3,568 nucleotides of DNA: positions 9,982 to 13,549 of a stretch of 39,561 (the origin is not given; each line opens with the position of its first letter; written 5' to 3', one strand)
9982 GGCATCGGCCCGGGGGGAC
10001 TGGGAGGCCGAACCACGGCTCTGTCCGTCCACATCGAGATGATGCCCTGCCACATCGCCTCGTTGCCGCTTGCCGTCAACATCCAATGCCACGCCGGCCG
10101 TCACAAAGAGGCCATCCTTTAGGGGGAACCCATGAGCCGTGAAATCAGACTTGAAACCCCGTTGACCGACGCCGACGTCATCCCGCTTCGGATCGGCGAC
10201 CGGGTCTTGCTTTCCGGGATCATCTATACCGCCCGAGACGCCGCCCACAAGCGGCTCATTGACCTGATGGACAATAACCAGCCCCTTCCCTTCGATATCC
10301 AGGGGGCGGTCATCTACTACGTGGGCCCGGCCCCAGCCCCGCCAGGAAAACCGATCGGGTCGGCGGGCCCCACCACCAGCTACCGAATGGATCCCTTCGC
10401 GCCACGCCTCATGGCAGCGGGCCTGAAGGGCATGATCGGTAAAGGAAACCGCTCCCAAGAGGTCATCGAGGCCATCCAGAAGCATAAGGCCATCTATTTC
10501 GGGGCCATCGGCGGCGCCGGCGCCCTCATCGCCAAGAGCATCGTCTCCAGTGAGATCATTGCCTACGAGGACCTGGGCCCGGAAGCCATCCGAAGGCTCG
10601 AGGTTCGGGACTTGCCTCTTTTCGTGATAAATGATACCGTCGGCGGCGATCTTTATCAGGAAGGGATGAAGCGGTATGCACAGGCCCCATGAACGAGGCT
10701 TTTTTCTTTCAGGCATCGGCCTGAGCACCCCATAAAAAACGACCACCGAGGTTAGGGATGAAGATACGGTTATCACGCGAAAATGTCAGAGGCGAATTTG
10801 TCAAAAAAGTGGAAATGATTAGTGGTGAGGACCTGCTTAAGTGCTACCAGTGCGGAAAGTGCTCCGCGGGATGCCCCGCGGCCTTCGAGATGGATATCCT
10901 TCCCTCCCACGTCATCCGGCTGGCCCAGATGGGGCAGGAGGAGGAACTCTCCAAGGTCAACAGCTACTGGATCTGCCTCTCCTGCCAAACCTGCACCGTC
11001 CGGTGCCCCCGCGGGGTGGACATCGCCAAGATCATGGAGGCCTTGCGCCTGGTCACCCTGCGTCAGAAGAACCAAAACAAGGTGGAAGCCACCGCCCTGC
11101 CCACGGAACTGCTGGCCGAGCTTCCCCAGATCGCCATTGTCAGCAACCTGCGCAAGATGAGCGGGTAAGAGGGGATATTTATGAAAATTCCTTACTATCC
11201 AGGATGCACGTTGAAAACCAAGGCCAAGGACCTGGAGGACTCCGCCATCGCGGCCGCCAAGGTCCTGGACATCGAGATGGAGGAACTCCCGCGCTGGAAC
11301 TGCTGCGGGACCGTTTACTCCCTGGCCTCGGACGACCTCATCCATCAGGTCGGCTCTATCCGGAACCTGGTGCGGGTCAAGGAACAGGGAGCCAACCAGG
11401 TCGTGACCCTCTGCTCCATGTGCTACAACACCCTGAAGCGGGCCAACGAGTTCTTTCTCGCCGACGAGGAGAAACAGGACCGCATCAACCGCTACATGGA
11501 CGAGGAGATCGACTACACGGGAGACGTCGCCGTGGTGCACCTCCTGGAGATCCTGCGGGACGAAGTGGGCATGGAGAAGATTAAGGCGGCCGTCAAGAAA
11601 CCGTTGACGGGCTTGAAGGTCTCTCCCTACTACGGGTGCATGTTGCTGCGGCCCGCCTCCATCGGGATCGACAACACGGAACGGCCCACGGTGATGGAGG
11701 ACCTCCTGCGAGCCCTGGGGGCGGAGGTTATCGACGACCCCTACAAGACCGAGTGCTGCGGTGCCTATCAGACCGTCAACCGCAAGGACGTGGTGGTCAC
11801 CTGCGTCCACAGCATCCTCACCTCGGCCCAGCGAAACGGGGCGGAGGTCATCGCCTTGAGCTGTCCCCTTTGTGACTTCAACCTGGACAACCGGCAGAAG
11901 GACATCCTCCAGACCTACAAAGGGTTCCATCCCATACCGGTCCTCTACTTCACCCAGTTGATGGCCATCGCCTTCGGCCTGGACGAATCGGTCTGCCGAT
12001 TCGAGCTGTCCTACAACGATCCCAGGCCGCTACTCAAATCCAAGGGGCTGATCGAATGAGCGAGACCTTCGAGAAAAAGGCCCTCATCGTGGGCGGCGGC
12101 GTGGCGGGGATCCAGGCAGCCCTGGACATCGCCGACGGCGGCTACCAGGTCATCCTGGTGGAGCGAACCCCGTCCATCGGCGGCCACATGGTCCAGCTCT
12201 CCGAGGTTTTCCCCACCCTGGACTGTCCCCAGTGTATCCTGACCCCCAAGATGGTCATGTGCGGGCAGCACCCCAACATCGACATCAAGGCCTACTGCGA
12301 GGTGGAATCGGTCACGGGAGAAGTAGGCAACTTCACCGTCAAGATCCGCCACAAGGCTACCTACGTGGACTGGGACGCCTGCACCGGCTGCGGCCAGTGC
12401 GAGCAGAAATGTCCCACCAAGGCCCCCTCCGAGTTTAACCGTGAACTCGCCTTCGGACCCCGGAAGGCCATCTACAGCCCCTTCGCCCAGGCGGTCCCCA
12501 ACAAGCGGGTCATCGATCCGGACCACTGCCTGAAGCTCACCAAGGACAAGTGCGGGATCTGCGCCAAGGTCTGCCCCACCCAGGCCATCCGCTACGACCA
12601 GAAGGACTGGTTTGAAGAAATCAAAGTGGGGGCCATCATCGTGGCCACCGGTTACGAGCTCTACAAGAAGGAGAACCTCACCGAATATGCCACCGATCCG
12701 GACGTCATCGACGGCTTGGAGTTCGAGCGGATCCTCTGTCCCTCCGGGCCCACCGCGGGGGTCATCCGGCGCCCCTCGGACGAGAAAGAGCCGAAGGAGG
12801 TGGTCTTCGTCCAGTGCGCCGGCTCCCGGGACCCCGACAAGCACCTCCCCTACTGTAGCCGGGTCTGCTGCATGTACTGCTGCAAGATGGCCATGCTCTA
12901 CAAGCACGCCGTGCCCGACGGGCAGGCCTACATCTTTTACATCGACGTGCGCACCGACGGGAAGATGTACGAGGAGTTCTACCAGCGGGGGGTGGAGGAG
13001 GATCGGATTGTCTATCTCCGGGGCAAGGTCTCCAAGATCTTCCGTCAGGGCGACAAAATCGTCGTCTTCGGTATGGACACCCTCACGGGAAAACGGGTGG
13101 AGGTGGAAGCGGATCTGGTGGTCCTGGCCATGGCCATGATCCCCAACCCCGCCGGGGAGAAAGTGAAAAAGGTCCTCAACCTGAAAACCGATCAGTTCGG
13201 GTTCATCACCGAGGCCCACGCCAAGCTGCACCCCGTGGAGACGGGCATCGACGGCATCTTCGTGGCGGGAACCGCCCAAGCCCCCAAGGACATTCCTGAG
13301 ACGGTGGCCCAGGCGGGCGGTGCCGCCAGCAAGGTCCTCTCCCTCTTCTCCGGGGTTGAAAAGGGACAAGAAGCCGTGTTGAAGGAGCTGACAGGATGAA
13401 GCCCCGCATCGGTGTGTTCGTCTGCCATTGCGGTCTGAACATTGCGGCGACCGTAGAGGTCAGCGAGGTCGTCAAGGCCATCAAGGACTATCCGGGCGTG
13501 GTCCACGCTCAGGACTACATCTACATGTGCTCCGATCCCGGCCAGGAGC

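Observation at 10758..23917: Hdr/MvhD bifurcation-type module wired to an anchor-less SdhAB-like enzyme inside a malate-fumarate operon: candidate soluble electron-bifurcating fumarate reductase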

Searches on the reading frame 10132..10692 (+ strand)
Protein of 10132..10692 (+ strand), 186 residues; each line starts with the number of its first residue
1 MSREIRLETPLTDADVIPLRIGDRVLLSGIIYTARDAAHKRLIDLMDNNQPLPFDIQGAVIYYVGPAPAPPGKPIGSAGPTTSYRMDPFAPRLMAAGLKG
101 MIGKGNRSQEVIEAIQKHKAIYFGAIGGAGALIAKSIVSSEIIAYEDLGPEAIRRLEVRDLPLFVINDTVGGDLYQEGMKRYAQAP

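Call 6: search_protein_families(library=pfam, proteins=[window:10132-10692:+], max_evalue=0.00001)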
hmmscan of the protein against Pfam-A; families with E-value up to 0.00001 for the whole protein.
window:10132-10692:+ (186 aa): 1 family
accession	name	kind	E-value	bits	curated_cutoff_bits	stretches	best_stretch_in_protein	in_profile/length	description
PF05683.17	Fumerase_C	-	1.4e-60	204.6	22.2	1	3-177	27-204/205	Fumarase C-terminus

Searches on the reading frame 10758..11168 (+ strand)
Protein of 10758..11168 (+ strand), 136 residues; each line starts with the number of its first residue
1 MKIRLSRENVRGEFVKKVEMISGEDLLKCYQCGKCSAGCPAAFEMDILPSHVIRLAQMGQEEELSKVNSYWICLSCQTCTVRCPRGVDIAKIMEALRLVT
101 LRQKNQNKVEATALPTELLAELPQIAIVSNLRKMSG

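Call 3: search_protein_families(library=pfam, proteins=[window:10758-11168:+])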
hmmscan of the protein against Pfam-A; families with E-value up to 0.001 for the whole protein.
window:10758-11168:+ (136 aa): 9 families
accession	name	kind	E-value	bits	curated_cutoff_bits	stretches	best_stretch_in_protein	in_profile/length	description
PF13183.11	Fer4_8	-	1.4e-11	45.2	27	1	26-87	2-68/68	4Fe-4S dicluster domain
PF13534.11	Fer4_17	-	1.7e-09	38.5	22.2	1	28-88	1-61/61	4Fe-4S dicluster domain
PF13187.11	Fer4_9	-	2.9e-09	37.3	27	1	28-86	1-50/52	4Fe-4S dicluster domain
PF13237.11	Fer4_10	-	4.3e-07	30.2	25.5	1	25-84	5-53/53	4Fe-4S dicluster domain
PF12838.12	Fer4_7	-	7.7e-07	29.9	27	1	28-87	1-52/52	4Fe-4S dicluster domain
PF13370.11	Fer4_13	-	2.4e-05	25.4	24.5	0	28-67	5-44/58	4Fe-4S single cluster domain of Ferredoxin I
PF13746.11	Fer4_18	-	0.00018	22.1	27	0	60-93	48-81/114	4Fe-4S dicluster domain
PF17179.9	Fer4_22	-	0.00019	22.7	27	0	26-41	78-93/95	4Fe-4S dicluster domain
PF12797.12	Fer4_2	-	0.00026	21.2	24.5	0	25-41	6-22/22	4Fe-4S binding domain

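Call 5: search_protein_families(library=ncbifam, proteins=[window:10758-11168:+], max_evalue=0.00001)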
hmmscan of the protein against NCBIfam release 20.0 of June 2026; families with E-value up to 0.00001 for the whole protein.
window:10758-11168:+ (136 aa): 15 families
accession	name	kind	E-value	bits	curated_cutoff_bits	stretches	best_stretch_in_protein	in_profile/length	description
NF038018.1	qmoC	equivalog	3.2e-22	79.5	300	1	13-113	4-104/360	quinone-interacting membrane-bound oxidoreductase complex subunit QmoC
TIGR03290.1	CoB_CoM_SS_C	equivalog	7.8e-18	64.8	160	1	28-106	3-81/144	CoB--CoM heterodisulfide reductase subunit C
NF041890.1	hdrC_Methbact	equivalog_domain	1e-14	54.5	270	1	3-108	5-110/192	ferredoxin:CoB-CoM heterodisulfide reductase subunit HdrC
NF041779.1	hetero_SS_HdrC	equivalog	7.6e-13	48.4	350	1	26-104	30-107/198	ferredoxin:CoB-CoM heterodisulfide reductase subunit HdrC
TIGR00314.1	cdhA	equivalog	2e-08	32.6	781.3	1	19-103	393-469/784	CO dehydrogenase/acetyl-CoA synthase complex subunit alpha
NF008369.0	PRK11168.1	equivalog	7.8e-08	31.6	278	1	22-107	6-94/401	anaerobic glycerol-3-phosphate dehydrogenase subunit C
TIGR01945.1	rnfC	subfamily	1.6e-07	30.2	245.95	1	19-93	356-424/435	RnfABCDGE type electron transport complex subunit C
NF041837.1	rnfC_Methano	equivalog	2e-07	30.3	650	1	14-94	346-420/438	Rnf electron transport complex subunit RnfC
NF008434.0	PRK11274.1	equivalog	3e-07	29.7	333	1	24-131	19-132/409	glycolate oxidase subunit GlcF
TIGR04105.1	FeFe_hydrog_B1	subfamily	1.4e-06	27.2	450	1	25-115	140-230/462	monomeric [FeFe] hydrogenase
NF004898.0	PRK06259.1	equivalog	2.3e-06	26.5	385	1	16-105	125-221/488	fumarate reductase (CoM/CoB) subunit TfrB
NF004616.0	PRK05950.1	subfamily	2.7e-06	26.7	228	0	23-103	143-236/238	succinate dehydrogenase iron-sulfur subunit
NF009226.0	PRK12576.1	equivalog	4.6e-06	26.2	344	0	28-113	155-251/317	succinate dehydrogenase/fumarate reductase iron-sulfur subunit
NF042952.1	MFR_FeS_SdhB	equivalog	5.3e-06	25.7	600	0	66-105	197-236/320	8-methylmenaquinol:fumarate reductase iron-sulfur subunit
TIGR00384.1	dhsB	subfamily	6.6e-06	25.7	88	0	19-96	132-221/222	succinate dehydrogenase and fumarate reductase iron-sulfur protein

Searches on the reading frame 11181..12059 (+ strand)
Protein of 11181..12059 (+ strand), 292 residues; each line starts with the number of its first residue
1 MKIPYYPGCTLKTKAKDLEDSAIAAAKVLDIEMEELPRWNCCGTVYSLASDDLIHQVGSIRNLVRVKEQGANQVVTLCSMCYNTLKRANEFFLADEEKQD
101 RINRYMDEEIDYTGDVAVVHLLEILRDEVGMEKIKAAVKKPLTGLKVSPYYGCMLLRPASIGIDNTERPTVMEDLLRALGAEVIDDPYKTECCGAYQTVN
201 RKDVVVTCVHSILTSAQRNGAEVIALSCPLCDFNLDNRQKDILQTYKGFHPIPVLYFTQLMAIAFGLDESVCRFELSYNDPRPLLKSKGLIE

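Call 3: search_protein_families(library=pfam, proteins=[window:11181-12059:+])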
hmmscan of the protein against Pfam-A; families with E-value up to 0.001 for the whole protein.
window:11181-12059:+ (292 aa): 1 family
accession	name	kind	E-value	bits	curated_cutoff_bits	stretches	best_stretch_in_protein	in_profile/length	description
PF02754.22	CCG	-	3.3e-21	75.6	20.6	2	150-236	4-85/85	Cysteine-rich domain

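Call 5: search_protein_families(library=ncbifam, proteins=[window:11181-12059:+], max_evalue=0.00001)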
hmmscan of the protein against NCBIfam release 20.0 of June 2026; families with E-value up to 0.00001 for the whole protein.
window:11181-12059:+ (292 aa): 5 families
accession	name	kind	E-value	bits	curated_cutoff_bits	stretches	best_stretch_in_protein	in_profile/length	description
TIGR03288.1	CoB_CoM_SS_B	equivalog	2.6e-49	168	345.15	1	3-278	2-280/290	CoB--CoM heterodisulfide reductase subunit B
NF042965.1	MFR_anch_SdhE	equivalog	6.7e-48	163.7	500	1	3-270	3-267/282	8-methylmenaquinol:fumarate reductase membrane anchor subunit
NF041780.1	hetero_SS_HdrB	equivalog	2.1e-23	83.1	450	1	9-269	12-285/304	ferredoxin:CoB-CoM heterodisulfide reductase subunit HdrB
NF045670.1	quin_L_LdhH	equivalog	5.1e-12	44.9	800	1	2-235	468-685/706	L-lactate dehydrogenase (quinone) large subunit LdhH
NF004898.0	PRK06259.1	equivalog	4.3e-08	32.2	385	1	1-240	262-468/488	fumarate reductase (CoM/CoB) subunit TfrB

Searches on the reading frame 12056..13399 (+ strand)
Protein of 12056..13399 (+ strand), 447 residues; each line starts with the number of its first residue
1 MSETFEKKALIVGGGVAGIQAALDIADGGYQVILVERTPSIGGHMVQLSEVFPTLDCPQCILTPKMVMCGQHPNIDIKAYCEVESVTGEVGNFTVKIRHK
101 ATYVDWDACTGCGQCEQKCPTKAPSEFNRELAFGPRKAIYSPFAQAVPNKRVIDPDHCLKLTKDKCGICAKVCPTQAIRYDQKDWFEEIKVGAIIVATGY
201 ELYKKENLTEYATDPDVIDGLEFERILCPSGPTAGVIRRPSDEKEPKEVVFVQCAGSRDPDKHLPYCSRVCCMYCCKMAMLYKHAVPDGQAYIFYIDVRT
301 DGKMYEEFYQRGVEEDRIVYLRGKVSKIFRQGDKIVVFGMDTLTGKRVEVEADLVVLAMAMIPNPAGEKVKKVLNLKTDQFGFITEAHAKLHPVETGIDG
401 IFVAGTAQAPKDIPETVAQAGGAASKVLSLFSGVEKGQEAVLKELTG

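Call 3: search_protein_families(library=pfam, proteins=[window:12056-13399:+])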
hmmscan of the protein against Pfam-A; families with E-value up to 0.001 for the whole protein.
window:12056-13399:+ (447 aa): 13 families
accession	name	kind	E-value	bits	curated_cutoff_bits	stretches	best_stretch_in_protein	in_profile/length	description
PF07992.20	Pyr_redox_2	-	2.3e-11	44.1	26.1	1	8-84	2-58/291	Pyridine nucleotide-disulphide oxidoreductase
PF00037.32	Fer4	-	3.8e-10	39.6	21.1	2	103-124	2-23/24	4Fe-4S binding domain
PF12831.13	FAD_oxidored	-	2e-08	34.4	27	1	10-47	3-40/416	FAD dependent oxidoreductase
PF00890.30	FAD_binding_2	-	1e-06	28.7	20.4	1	9-45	2-38/414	FAD binding domain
PF13484.11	Fer4_16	-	1.3e-05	26.3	30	0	165-186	4-25/66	4Fe-4S double cluster binding domain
PF12837.12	Fer4_6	-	2.4e-05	24.5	25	1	152-178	3-24/24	4Fe-4S binding domain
PF01266.30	DAO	-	3.3e-05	24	27.9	1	9-43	2-36/353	FAD dependent oxidoreductase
PF13450.12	NAD_binding_8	-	4.3e-05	24.1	21.9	1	11-45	1-35/68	NAD(P)-binding Rossmann-like domain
PF12838.12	Fer4_7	-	5.2e-05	24.1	27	0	98-123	27-52/52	4Fe-4S dicluster domain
PF12797.12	Fer4_2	-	8.3e-05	22.8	24.5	1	102-121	3-22/22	4Fe-4S binding domain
PF13738.12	Pyr_redox_3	-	0.00022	21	30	0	5-41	163-199/305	Pyridine nucleotide-disulphide oxidoreductase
PF01134.28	GIDA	-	0.00041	20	22.1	1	10-38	3-29/391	Glucose inhibited division protein A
PF13237.11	Fer4_10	-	0.00069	19.9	25.5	0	103-121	3-21/53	4Fe-4S dicluster domain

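Call 5: search_protein_families(library=ncbifam, proteins=[window:12056-13399:+], max_evalue=0.00001)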
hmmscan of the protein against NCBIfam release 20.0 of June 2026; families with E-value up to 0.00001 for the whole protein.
window:12056-13399:+ (447 aa): 20 families
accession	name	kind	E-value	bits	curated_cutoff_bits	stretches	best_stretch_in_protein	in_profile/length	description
NF040770.1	hetero_SS_HdrA2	exception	3.9e-151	504.8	1100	1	5-434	138-563/777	CoB-CoM heterodisulfide reductase HdrA2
NF041778.1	hetero_SS_HdrA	equivalog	1.5e-120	403.3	1400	1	6-432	142-571/771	ferredoxin:CoB-CoM heterodisulfide reductase subunit HdrA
NF041891.1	hdrA_Methbact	equivalog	1.1e-113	381.1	1300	1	6-431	133-556/762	ferredoxin:CoB-CoM heterodisulfide reductase subunit HdrA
NF058577.1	FdxA_fam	equivalog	4.9e-09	36.2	65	0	103-123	32-52/52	4Fe-4S ferredoxin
NF009409.0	PRK12770.1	subfamily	1.9e-08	33.8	343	0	342-428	266-347/360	putative glutamate synthase subunit beta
NF009410.0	PRK12771.1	subfamily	2.1e-08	33.2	516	0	7-45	139-177/566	NAD(P)-binding protein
TIGR03997.1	mycofact_OYE_2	equivalog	9.8e-08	30.8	793.15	1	4-51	377-424/645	mycofactocin system FadH/OYE family oxidoreductase 2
NF041087.1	bile_acid_BaiCD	equivalog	2.1e-07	29.5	825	1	6-46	380-420/642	bile acid Fe-S flavoenzyme BaiCD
TIGR04105.1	FeFe_hydrog_B1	subfamily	2.5e-07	29.8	450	1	94-179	129-206/462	monomeric [FeFe] hydrogenase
TIGR02179.1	PorD_KorD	subfamily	2.8e-07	30.6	60.05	0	96-123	43-71/78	2-oxoacid:acceptor oxidoreductase, delta subunit, pyruvate/2-ketoisovalerate family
NF005560.0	PRK07233.1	equivalog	4.3e-07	29.1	252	0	8-46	2-40/435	hypothetical protein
NF045637.1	carotdesatCrtDProt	equivalog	6.9e-07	28.2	580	1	10-67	2-59/485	1-hydroxycarotenoid 3,4-desaturase CrtD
TIGR03467.1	HpnE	equivalog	1.3e-06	28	283.05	1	10-45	2-37/430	hydroxysqualene dehydroxylase HpnE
TIGR01292.1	TRX_reduct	equivalog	1.5e-06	27.3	343.45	0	8-103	2-99/300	thioredoxin-disulfide reductase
NF045599.1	bili_reduct_long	exception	1.5e-06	26.8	750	0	6-51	381-425/641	bilirubin reductase, long form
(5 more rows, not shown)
